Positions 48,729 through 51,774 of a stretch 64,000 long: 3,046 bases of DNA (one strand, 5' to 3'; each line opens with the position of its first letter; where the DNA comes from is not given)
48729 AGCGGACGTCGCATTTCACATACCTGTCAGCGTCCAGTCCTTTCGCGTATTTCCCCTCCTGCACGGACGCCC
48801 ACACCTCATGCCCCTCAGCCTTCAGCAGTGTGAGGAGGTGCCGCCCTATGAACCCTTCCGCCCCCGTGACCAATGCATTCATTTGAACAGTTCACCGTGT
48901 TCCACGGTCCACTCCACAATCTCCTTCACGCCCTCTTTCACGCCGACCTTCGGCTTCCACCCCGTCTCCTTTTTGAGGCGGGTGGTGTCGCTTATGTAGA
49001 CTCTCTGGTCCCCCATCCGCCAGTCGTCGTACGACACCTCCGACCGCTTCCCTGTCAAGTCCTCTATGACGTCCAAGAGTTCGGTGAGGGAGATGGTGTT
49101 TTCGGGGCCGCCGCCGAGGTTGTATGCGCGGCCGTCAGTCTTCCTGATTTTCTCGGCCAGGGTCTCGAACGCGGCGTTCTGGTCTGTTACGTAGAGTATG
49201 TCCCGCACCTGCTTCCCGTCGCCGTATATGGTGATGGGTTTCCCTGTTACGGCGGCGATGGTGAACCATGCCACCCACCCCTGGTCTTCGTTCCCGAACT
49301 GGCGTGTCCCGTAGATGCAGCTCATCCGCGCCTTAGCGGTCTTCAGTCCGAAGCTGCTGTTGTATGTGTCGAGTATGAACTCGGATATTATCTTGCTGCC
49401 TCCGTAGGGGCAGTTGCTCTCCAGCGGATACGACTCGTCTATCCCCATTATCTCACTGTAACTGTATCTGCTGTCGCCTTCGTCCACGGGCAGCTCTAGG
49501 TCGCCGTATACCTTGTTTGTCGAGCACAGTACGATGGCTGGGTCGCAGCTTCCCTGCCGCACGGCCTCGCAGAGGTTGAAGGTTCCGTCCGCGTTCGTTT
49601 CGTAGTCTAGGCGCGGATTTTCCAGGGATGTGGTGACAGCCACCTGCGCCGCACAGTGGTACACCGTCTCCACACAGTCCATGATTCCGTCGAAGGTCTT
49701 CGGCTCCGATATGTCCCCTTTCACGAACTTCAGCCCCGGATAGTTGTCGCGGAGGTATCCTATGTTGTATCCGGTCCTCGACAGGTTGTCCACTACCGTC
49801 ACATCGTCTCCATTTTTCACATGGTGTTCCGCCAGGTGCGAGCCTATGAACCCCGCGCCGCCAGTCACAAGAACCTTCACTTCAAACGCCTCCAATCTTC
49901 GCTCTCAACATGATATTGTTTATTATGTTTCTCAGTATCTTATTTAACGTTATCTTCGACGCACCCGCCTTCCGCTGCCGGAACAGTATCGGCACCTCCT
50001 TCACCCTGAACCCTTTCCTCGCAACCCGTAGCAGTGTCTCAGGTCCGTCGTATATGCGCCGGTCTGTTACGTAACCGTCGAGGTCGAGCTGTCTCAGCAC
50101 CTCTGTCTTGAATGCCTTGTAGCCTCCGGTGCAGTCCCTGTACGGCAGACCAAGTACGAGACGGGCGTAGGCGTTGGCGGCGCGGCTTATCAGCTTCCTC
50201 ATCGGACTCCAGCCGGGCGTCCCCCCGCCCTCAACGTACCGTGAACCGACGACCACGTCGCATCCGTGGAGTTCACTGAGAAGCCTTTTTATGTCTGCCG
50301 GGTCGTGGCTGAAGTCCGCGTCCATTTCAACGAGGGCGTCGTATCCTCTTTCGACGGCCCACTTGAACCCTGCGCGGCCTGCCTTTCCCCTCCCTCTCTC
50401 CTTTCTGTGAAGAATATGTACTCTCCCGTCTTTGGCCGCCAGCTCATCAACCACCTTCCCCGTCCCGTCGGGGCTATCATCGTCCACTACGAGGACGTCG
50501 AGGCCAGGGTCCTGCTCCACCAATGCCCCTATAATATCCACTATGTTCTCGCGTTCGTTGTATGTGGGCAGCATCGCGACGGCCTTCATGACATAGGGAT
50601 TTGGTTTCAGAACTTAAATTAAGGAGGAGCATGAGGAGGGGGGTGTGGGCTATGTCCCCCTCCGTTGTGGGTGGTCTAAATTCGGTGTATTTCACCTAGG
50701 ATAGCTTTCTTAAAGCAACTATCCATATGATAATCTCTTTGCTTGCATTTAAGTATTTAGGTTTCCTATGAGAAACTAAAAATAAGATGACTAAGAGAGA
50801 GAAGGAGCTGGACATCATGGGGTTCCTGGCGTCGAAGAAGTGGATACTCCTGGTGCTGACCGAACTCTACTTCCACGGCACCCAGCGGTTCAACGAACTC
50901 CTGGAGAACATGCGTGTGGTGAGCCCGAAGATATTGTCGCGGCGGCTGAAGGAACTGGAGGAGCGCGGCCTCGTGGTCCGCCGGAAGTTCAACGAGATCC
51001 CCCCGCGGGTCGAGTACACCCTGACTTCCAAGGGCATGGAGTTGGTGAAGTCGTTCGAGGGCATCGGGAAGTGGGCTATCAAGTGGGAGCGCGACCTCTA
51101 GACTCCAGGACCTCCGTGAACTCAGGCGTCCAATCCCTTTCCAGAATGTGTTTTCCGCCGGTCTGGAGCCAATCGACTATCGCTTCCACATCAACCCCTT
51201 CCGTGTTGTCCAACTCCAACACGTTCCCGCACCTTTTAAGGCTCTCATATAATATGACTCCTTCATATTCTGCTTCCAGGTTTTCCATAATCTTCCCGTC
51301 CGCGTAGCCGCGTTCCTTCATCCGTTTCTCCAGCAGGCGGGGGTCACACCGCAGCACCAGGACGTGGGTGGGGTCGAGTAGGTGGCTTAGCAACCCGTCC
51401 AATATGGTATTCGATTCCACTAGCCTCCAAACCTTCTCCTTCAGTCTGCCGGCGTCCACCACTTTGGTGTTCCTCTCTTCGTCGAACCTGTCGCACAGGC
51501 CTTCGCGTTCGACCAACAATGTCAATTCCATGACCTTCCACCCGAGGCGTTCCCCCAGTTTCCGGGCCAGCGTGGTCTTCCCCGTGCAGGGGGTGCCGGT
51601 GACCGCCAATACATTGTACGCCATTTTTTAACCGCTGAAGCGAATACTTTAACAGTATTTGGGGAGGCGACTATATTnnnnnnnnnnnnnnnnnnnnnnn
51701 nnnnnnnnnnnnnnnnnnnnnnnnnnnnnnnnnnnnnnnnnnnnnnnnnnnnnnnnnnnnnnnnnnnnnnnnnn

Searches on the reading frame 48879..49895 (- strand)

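Call 18: search_protein_families(library=pfam, proteins=[window:48879-49895:-], max_evalue=0.001)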
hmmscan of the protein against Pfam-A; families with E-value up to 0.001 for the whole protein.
window:48879-49895:- (338 aa): 6 families
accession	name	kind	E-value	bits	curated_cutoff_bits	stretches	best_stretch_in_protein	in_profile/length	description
PF16363.11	GDP_Man_Dehyd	-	1.3e-46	160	27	1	9-325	1-331/332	GDP-mannose 4,6 dehydratase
PF01370.27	Epimerase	-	6.8e-45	153.8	20.9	1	8-261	1-240/240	NAD dependent epimerase/dehydratase family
PF01073.25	3Beta_HSD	-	8.3e-14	51.7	22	1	9-238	1-220/280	3-beta hydroxysteroid dehydrogenase/isomerase family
PF07993.18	NAD_binding_4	-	1.6e-13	50.8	20.1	1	10-224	1-239/258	Male sterility protein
PF02719.21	Polysacc_synt_2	-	3.1e-09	36.9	20.2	1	8-129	1-131/293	Polysaccharide biosynthesis protein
PF04321.23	RmlD_sub_bind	-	6.6e-08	32.4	27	1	7-178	2-139/287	RmlD substrate binding domain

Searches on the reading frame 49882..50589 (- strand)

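Call 19: search_protein_families(library=pfam, proteins=[window:49882-50589:-], max_evalue=0.001)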
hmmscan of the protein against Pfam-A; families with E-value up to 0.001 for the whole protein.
window:49882-50589:- (235 aa): 2 families
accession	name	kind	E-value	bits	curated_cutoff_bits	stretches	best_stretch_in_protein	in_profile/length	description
PF00535.33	Glycos_transf_2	-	4.2e-28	98.8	23.3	1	7-168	4-167/168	Glycosyl transferase family 2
PF13641.12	Glyco_tranf_2_3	-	0.00019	22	27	1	5-200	5-205/230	Glycosyltransferase like family 2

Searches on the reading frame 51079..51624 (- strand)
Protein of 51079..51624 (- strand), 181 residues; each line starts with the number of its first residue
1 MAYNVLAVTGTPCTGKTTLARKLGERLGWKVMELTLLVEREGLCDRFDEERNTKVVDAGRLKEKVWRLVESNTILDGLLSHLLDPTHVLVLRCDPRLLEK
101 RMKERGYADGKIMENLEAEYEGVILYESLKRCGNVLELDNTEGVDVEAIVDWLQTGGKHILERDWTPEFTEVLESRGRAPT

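Call 19: search_protein_families(library=pfam, proteins=[window:51079-51624:-], max_evalue=0.001)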
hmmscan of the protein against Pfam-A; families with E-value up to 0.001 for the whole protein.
window:51079-51624:- (181 aa): 5 families
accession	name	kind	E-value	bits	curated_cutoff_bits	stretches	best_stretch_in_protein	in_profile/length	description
PF13238.12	AAA_18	-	3.8e-21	76.3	29.4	1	7-120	2-126/128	AAA domain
PF13207.12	AAA_17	-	3.8e-06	27.7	27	0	9-108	1-128/136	AAA domain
PF13521.12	AAA_28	-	9.9e-06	26.3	27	1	7-33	3-29/164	AAA domain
PF13671.12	AAA_33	-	3.8e-05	24.5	27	0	6-44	2-38/143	AAA domain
PF01712.25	dNK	-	0.00014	22.1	27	0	72-126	110-169/203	Deoxynucleoside kinase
